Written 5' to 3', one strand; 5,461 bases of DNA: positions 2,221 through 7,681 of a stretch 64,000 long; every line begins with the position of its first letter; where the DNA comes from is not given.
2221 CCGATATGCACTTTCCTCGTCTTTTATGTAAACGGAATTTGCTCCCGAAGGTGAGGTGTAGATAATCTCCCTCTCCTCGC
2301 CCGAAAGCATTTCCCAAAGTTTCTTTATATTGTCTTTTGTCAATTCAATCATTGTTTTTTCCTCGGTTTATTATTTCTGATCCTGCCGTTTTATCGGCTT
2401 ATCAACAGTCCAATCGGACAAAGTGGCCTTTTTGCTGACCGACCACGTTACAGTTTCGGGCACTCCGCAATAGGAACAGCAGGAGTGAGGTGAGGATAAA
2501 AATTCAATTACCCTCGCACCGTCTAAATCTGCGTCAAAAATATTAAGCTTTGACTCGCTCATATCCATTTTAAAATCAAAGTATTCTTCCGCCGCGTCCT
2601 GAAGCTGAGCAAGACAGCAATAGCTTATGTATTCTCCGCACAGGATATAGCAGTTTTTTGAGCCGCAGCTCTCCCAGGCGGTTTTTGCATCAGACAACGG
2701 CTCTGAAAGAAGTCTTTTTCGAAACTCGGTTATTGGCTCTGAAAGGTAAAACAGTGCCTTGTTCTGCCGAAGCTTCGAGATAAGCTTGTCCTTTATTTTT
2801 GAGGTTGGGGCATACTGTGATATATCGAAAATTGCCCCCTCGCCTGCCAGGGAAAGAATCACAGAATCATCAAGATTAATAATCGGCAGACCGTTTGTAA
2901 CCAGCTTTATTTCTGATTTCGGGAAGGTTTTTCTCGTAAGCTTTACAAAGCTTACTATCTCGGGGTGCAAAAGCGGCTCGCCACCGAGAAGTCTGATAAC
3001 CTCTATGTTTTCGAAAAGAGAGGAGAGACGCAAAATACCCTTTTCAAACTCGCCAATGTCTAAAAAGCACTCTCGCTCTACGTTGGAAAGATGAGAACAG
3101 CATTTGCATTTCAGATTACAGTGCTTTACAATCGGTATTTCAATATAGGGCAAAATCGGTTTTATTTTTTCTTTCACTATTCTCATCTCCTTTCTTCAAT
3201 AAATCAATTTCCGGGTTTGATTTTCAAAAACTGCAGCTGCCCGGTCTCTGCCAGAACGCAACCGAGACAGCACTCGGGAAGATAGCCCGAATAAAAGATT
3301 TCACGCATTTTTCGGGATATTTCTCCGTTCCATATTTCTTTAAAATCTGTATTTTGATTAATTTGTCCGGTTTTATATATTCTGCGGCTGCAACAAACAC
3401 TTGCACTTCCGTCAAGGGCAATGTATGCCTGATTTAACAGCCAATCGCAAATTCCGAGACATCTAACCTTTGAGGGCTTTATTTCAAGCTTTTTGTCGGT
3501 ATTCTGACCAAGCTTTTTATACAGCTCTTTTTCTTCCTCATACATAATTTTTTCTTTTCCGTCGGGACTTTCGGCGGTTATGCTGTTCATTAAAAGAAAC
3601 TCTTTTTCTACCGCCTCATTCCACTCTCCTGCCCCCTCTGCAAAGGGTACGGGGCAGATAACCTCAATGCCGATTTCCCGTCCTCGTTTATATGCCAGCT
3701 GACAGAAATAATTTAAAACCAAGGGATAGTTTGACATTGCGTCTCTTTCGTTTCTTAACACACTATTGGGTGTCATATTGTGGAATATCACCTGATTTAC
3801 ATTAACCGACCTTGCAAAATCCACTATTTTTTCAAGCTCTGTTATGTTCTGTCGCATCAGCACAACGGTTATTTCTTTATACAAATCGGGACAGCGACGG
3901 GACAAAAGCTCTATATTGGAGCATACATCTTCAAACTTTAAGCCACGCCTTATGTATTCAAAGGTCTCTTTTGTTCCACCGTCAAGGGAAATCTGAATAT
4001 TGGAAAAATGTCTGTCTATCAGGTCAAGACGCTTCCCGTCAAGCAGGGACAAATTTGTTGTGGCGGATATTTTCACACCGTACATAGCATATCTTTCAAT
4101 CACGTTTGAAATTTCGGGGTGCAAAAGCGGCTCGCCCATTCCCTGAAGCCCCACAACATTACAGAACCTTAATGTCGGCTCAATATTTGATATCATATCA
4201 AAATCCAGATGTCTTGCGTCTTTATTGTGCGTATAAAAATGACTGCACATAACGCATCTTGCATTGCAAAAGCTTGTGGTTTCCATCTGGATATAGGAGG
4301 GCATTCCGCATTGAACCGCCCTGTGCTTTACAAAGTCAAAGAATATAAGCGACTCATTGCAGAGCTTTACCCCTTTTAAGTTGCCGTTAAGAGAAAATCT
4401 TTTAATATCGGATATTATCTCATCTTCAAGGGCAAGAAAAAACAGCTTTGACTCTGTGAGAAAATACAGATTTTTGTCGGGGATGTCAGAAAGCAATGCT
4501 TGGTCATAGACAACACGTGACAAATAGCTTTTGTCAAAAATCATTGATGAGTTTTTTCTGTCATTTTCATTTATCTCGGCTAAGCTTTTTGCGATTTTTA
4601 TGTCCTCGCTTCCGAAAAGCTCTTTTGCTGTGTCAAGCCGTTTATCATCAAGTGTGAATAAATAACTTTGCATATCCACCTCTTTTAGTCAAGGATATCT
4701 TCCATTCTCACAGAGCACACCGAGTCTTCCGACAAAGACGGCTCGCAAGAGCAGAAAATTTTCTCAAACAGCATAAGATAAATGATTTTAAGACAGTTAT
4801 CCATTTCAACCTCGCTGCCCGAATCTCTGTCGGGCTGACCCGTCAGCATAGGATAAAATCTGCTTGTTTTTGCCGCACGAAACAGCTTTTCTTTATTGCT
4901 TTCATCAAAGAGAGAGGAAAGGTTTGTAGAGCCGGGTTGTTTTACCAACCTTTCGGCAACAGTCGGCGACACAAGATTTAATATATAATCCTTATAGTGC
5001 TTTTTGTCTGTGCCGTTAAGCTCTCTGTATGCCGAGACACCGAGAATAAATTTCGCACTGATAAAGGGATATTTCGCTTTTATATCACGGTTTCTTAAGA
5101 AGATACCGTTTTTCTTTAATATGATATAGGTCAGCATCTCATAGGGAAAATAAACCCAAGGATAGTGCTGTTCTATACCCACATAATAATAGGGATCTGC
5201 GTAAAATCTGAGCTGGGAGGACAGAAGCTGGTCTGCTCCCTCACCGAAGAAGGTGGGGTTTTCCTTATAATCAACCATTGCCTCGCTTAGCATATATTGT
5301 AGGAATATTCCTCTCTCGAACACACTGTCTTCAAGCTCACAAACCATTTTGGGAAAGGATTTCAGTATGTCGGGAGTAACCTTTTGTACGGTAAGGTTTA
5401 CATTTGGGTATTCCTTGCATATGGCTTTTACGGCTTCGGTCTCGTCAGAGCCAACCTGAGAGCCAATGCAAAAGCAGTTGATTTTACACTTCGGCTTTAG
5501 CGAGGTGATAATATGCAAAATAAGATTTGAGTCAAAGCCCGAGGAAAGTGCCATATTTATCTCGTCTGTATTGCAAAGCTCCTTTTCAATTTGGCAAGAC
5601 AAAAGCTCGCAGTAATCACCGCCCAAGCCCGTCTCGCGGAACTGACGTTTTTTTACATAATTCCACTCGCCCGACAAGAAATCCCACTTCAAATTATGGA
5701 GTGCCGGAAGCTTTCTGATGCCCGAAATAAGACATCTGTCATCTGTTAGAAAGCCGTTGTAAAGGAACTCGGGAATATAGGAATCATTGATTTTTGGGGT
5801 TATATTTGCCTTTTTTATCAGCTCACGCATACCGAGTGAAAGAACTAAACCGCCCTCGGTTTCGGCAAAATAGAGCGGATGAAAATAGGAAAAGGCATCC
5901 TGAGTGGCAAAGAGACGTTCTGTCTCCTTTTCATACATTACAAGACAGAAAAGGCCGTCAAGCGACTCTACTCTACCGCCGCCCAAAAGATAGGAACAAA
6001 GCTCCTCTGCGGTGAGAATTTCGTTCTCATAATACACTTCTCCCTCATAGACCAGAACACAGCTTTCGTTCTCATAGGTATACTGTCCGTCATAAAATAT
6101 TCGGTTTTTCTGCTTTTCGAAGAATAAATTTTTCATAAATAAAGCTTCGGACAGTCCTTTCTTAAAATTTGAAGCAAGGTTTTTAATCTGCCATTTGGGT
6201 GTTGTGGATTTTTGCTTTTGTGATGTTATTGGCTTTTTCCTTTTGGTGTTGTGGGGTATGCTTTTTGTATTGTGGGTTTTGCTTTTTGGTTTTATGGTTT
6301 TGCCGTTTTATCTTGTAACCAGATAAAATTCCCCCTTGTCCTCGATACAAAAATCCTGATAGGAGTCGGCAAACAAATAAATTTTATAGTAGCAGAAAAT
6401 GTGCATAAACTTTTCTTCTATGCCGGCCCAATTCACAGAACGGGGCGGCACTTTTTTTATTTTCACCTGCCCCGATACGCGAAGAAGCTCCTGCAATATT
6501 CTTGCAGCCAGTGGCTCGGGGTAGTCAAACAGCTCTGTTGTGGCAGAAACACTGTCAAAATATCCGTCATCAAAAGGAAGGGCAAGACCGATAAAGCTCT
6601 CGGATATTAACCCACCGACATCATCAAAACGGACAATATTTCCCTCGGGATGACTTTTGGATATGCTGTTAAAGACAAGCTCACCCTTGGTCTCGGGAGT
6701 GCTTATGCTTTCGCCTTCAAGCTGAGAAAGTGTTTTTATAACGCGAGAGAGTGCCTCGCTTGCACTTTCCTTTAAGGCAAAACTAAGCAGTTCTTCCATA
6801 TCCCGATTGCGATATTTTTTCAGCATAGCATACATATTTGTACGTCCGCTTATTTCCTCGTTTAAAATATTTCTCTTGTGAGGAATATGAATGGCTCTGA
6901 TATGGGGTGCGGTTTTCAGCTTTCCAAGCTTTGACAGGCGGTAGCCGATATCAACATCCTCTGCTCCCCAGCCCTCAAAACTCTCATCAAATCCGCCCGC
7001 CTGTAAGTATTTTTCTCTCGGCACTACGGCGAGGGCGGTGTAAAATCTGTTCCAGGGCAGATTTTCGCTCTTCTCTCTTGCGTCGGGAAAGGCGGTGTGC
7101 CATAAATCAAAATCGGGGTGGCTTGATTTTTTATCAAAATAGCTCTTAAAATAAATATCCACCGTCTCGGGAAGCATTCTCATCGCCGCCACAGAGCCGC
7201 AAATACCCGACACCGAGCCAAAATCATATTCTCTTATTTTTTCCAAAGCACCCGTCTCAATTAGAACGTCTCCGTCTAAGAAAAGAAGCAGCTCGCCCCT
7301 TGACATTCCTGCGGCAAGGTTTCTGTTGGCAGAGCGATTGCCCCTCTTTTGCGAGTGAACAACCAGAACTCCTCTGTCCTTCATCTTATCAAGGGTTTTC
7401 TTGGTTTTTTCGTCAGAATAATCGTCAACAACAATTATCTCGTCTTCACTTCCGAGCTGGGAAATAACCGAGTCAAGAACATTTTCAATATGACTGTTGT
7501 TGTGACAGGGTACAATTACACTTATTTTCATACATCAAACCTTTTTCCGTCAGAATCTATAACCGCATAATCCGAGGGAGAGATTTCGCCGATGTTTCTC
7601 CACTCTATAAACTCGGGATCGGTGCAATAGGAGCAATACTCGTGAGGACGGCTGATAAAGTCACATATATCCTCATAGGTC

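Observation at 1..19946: Seventeen-gene single-promoter operon in which eight genes are radical-SAM enzymes embedded in glycan/polyprenyl chemistry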

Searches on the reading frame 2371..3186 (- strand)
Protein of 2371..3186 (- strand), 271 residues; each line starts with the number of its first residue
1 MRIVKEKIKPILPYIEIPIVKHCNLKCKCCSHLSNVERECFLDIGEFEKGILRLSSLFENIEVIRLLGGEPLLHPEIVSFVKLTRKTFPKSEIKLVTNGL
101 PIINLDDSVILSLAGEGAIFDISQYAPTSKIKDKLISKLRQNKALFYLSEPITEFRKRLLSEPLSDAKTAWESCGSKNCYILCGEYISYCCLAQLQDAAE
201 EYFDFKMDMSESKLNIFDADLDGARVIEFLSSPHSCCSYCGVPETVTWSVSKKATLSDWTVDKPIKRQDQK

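Call 3: search_protein_families(library=pfam, proteins=[window:2371-3186:-], max_evalue=0.01)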
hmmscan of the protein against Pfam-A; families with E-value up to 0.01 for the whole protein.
window:2371-3186:- (271 aa): 2 families
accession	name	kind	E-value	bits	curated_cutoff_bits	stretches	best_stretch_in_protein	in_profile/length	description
PF04055.27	Radical_SAM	-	3.4e-09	37.5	29.5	1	18-127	2-112/166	Radical SAM superfamily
PF13353.11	Fer4_12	-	2.7e-05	24.9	22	1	20-97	12-90/137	4Fe-4S single cluster domain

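Call 7: search_protein_families(library=ncbifam, proteins=[window:2371-3186:-], max_evalue=0.001)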
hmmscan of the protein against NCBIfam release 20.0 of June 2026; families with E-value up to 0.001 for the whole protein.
window:2371-3186:- (271 aa): 21 families
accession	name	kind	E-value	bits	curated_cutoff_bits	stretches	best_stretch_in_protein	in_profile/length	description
TIGR02666.1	moaA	equivalog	2.8e-12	46.2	284.05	1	14-100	11-101/336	GTP 3',8-cyclase MoaA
TIGR04317.1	W_rSAM_matur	equivalog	3.2e-09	36.4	380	1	15-109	6-98/349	tungsten cofactor oxidoreductase radical SAM maturase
TIGR03977.1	rSAM_pair_HxsC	equivalog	3.9e-09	35.8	267.9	1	20-137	32-147/292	His-Xaa-Ser system radical SAM maturase HxsC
TIGR04311.1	rSAM_Geo_metal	subfamily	1.3e-08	34.3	400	1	19-106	9-96/423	radical SAM/SPASM family putative metalloenzyme maturase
NF038283.1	viperin_w_prok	equivalog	8.5e-08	31.7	180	1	19-102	8-95/281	viperin family antiviral radical SAM protein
NF001199.0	PRK00164.2-1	equivalog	1e-06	28.1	231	1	15-103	14-100/308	GTP 3',8-cyclase MoaA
TIGR02668.1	moaA_archaeal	equivalog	1.7e-06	27.3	325.25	1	16-102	13-97/303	GTP 3',8-cyclase MoaA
TIGR04321.1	spiroSPASM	subfamily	1.7e-06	27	250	1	14-98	232-318/510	spiro-SPASM protein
NF045646.2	rSAM_Se_TrsS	equivalog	2.1e-06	26.6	490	1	18-142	91-209/441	radical SAM (seleno)protein TrsS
NF033640.1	N_Twi_rSAM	subfamily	5.7e-06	25.7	170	1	10-99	108-213/398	twitch domain-containing radical SAM protein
TIGR04251.1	SCM_rSAM_ScmF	equivalog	1.6e-05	24.4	400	1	19-100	10-91/353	SynChlorMet cassette radical SAM/SPASM protein ScmF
TIGR03963.1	rSAM_QueE_Clost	equivalog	2.2e-05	24.2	260.1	1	20-101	26-104/219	putative 7-carboxy-7-deazaguanine synthase QueE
TIGR04051.1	rSAM_NirJ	equivalog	3.7e-05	22.9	515.45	1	19-102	8-88/354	heme d1 biosynthesis radical SAM protein NirJ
NF049973.1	radical_Rv1681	equivalog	4.4e-05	22.6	380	1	22-134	81-189/326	Rv1681 family radical SAM protein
TIGR02495.1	NrdG2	equivalog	5.4e-05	22.6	131.15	1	21-100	24-100/193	anaerobic ribonucleoside-triphosphate reductase activating protein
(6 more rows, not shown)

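Call 70: search_protein_families(library=padloc, proteins=[window:2371-3186:-], max_evalue=0.001)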
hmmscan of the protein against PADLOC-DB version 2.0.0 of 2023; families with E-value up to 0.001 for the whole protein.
window:2371-3186:- (271 aa): 2 families
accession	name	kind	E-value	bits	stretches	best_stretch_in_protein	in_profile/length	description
PDLC02903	pVip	-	2e-10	38.6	1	17-123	4-99/257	Viperins not associated with kinases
PDLC02904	pVip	-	4.8e-07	27.6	1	19-104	9-90/262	Viperins associated with kinases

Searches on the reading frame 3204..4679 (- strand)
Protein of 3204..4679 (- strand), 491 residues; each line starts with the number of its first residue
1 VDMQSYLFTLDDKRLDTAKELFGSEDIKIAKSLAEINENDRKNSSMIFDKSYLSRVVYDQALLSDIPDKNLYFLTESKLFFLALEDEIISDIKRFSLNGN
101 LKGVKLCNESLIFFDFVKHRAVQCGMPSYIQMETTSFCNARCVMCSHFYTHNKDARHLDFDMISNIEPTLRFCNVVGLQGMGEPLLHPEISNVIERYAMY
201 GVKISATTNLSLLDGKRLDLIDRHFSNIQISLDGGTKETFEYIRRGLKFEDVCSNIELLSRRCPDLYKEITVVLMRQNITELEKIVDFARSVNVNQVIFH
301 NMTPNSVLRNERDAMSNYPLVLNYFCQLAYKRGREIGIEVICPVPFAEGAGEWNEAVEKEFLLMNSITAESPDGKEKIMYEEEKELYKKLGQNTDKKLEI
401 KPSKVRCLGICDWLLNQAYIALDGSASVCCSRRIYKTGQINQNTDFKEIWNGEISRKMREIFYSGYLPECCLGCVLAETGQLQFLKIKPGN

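Call 3: search_protein_families(library=pfam, proteins=[window:3204-4679:-], max_evalue=0.01)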
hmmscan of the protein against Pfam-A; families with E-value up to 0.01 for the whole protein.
window:3204-4679:- (491 aa): 2 families
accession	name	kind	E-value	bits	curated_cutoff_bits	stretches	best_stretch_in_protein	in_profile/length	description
PF04055.27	Radical_SAM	-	5.9e-16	59.5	29.5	1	132-289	1-166/166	Radical SAM superfamily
PF13186.11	SPASM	-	2.5e-07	31.3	21.5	1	411-474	1-66/67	Iron-sulfur cluster-binding domain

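Call 7: search_protein_families(library=ncbifam, proteins=[window:3204-4679:-], max_evalue=0.001)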
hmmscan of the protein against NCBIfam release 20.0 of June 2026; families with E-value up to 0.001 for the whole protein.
window:3204-4679:- (491 aa): 38 families (the best 25 are shown)
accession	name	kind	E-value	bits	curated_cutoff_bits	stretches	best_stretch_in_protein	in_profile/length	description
NF033640.1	N_Twi_rSAM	subfamily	2.2e-27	96.2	170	2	125-304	108-307/398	twitch domain-containing radical SAM protein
TIGR04317.1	W_rSAM_matur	equivalog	1.7e-24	86.6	380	1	129-307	5-189/349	tungsten cofactor oxidoreductase radical SAM maturase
TIGR04311.1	rSAM_Geo_metal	subfamily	4.9e-23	81.8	400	1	127-306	2-191/423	radical SAM/SPASM family putative metalloenzyme maturase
TIGR04303.1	GeoRSP_rSAM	equivalog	6.6e-15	55.5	400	1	139-329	13-204/325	GeoRSP system radical SAM/SPASM protein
TIGR02666.1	moaA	equivalog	7.4e-15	54.7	284.05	1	129-295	11-186/336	GTP 3',8-cyclase MoaA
NF001199.0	PRK00164.2-1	equivalog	3.5e-14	52.6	231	1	132-305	16-191/308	GTP 3',8-cyclase MoaA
TIGR02668.1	moaA_archaeal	equivalog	7e-14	51.5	325.25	1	132-303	14-187/303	GTP 3',8-cyclase MoaA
TIGR04250.1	SCM_rSAM_ScmE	equivalog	1.9e-13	50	400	1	127-288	2-164/358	SynChlorMet cassette radical SAM/SPASM protein ScmE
TIGR03962.1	mycofact_rSAM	equivalog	1.1e-12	47.7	265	1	127-292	11-176/339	mycofactocin radical SAM maturase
TIGR04133.1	rSAM_w_lipo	hypoth_equivalog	4.2e-12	45.7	425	1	114-302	10-202/350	TIGR04133 family radical SAM/SPASM protein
TIGR04251.1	SCM_rSAM_ScmF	equivalog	4.7e-12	46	400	1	135-306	11-186/353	SynChlorMet cassette radical SAM/SPASM protein ScmF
TIGR04321.1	spiroSPASM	subfamily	2.6e-11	42.9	250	1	120-298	223-413/510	spiro-SPASM protein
TIGR04466.1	rSAM_BlsE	equivalog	4.5e-11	42.8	400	1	130-294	5-167/327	cytosylglucuronate decarboxylase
NF038283.1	viperin_w_prok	equivalog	1.1e-10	41.2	180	1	134-262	8-150/281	viperin family antiviral radical SAM protein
TIGR04340.1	rSAM_ACGX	hypoth_equivalog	1.8e-09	37.3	400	1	131-323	6-203/341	radical SAM/SPASM domain protein, ACGX system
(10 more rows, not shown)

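Call 70: search_protein_families(library=padloc, proteins=[window:3204-4679:-], max_evalue=0.001)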
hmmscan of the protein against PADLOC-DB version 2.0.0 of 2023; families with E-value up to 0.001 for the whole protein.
window:3204-4679:- (491 aa): 2 families
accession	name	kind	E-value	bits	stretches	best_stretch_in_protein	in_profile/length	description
PDLC02903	pVip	-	2.7e-14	51.3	1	130-295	2-164/257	Viperins not associated with kinases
PDLC02904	pVip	-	3.3e-09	34.6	1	134-294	9-167/262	Viperins associated with kinases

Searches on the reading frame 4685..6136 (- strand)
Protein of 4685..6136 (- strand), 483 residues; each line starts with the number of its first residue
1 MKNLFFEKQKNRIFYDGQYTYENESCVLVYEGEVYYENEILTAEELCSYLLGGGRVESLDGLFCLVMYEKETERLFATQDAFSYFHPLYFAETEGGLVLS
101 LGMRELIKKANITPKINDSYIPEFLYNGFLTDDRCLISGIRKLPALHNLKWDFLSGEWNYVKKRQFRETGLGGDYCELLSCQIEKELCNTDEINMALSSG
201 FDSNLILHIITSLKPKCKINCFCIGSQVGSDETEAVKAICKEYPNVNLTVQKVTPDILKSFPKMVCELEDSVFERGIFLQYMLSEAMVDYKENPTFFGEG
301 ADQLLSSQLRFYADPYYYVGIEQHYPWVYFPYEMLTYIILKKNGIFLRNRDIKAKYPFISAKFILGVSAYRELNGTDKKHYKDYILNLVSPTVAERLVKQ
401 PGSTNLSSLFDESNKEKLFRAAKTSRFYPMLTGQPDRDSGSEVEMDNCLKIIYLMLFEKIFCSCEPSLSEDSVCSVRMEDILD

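Call 3: search_protein_families(library=pfam, proteins=[window:4685-6136:-], max_evalue=0.01)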
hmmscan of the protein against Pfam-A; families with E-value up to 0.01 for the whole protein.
window:4685-6136:- (483 aa): 2 families
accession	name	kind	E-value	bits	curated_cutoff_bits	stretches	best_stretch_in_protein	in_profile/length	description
PF00733.27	Asn_synthase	-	1.9e-09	38.1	21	1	179-334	6-153/354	Asparagine synthase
PF13537.11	GATase_7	-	1.2e-05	25.8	25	1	55-100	70-115/123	Glutamine amidotransferase domain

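Call 7: search_protein_families(library=ncbifam, proteins=[window:4685-6136:-], max_evalue=0.001)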
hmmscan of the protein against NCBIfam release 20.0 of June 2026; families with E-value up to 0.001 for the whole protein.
window:4685-6136:- (483 aa): 5 families
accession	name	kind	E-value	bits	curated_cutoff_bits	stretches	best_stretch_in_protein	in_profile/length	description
TIGR01536.1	asn_synth_AEB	equivalog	3e-21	76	267.1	1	54-306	115-369/517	asparagine synthase (glutamine-hydrolyzing)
TIGR03108.1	eps_aminotran_1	hypoth_equivalog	1e-11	44.3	816.9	1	54-263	114-330/628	XrtA/PEP-CTERM system amidotransferase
TIGR03104.1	trio_amidotrans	equivalog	1.4e-10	40.1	570.1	1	52-306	112-378/589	N-acetylglutaminylglutamine amidotransferase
NF033535.1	lass_lactam_cya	exception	1.2e-05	24.1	525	1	57-211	117-277/668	lasso peptide isopeptide bond-forming cyclase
NF006949.0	PRK09431.1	equivalog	0.00013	20.7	499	0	55-110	114-169/554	asparagine synthase B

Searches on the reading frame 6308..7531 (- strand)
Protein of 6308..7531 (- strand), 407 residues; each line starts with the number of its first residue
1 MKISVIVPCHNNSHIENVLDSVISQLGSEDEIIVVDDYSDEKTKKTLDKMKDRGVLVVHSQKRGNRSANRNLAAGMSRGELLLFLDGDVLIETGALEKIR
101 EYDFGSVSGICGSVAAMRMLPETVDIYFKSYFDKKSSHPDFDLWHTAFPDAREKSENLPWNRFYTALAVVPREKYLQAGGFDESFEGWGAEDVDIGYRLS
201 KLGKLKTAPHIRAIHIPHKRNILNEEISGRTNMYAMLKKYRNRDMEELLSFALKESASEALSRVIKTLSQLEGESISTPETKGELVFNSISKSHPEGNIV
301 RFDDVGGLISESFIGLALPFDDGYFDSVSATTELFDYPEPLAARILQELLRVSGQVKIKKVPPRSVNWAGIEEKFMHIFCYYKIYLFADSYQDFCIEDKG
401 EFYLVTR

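Call 3: search_protein_families(library=pfam, proteins=[window:6308-7531:-], max_evalue=0.01)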
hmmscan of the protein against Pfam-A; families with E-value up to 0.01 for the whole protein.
window:6308-7531:- (407 aa): 6 families
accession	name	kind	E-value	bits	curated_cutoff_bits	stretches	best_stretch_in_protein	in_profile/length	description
PF00535.33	Glycos_transf_2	-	8.6e-21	75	23.3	1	4-102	1-102/168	Glycosyl transferase family 2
PF10111.15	Glyco_tranf_2_2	-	1.6e-16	61.1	27.3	1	4-202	1-202/276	Glycosyltransferase like family 2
PF13641.12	Glyco_tranf_2_3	-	6.4e-11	43.1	27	1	3-203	3-198/230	Glycosyltransferase like family 2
PF02709.20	Glyco_transf_7C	-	3.4e-08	33.5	23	1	155-206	11-62/78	N-terminal domain of galactosyltransferase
PF05679.22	CHGN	-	0.0023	17.3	23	0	174-197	436-459/512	Chondroitin N-acetylgalactosaminyltransferase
PF13704.12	Glyco_tranf_2_4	-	0.0084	17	27.5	0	25-88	16-81/98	Glycosyl transferase family 2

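Call 7: search_protein_families(library=ncbifam, proteins=[window:6308-7531:-], max_evalue=0.001)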
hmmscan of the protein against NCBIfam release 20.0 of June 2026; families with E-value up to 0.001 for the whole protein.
window:6308-7531:- (407 aa): 14 families
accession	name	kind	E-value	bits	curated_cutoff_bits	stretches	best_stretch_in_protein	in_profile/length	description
NF041875.1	EPS_EpsD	equivalog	1.4e-20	74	370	1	3-215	1-206/325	exopolysaccharide biosynthesis glycosyltransferase EpsD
TIGR03965.1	mycofact_glyco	equivalog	2e-19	69.8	280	1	2-215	75-280/467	mycofactocin biosynthesis glycosyltransferase MftF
TIGR04283.1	glyco_like_mftF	equivalog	8.5e-14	51.7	182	1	3-101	1-95/221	TIGR04283 family arsenosugar biosynthesis glycosyltransferase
TIGR03937.1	PgaC_IcaA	equivalog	1.3e-11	44.2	422.3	1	2-97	46-144/407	poly-beta-1,6-N-acetyl-D-glucosamine synthase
NF047683.1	TeichurnBiosyTuaG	equivalog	3.7e-11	43.2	400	1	2-98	7-106/252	teichuronic acid biosynthesis protein TuaG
NF050819.1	PolSacchBiosHfsG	equivalog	4.6e-11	42.4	500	2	2-92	13-105/302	polysaccharide biosynthesis protein HfsG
NF038299.1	EPS_HpsN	equivalog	1.1e-09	37.8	425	1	2-145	2-150/317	hormogonium polysaccharide biosynthesis glycosyltransferase HpsN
NF050050.1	ProtGlycPglI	equivalog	4.6e-08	32.8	500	1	2-99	3-104/306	GalNAc(5)-diNAcBac-PP-undecaprenol beta-1,3-glucosyltransferase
NF007482.0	PRK10073.1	equivalog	1.7e-07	30.6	423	1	2-94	7-101/334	glycosyltransferase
NF038302.1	EPS_HpsE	equivalog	2.8e-05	23.3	300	1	2-96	2-104/307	hormogonium polysaccharide biosynthesis glycosyltransferase HpsE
NF041394.1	GtaseAglG_Halo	equivalog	6.9e-05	22.3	440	1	1-102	1-107/304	glucosyl-dolichyl phosphate glucuronosyltransferase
TIGR04242.1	nodulat_NodC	equivalog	8.9e-05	21.6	550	1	3-100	50-153/395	chitooligosaccharide synthase NodC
TIGR03992.1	Arch_glmU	subfamily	0.00045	19.2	292.1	1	5-103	24-121/393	bifunctional sugar-1-phosphate nucleotidylyltransferase/acetyltransferase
NF010496.0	PRK13915.1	equivalog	0.0008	18.6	262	0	2-89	32-127/307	glucosyl-3-phosphoglycerate synthase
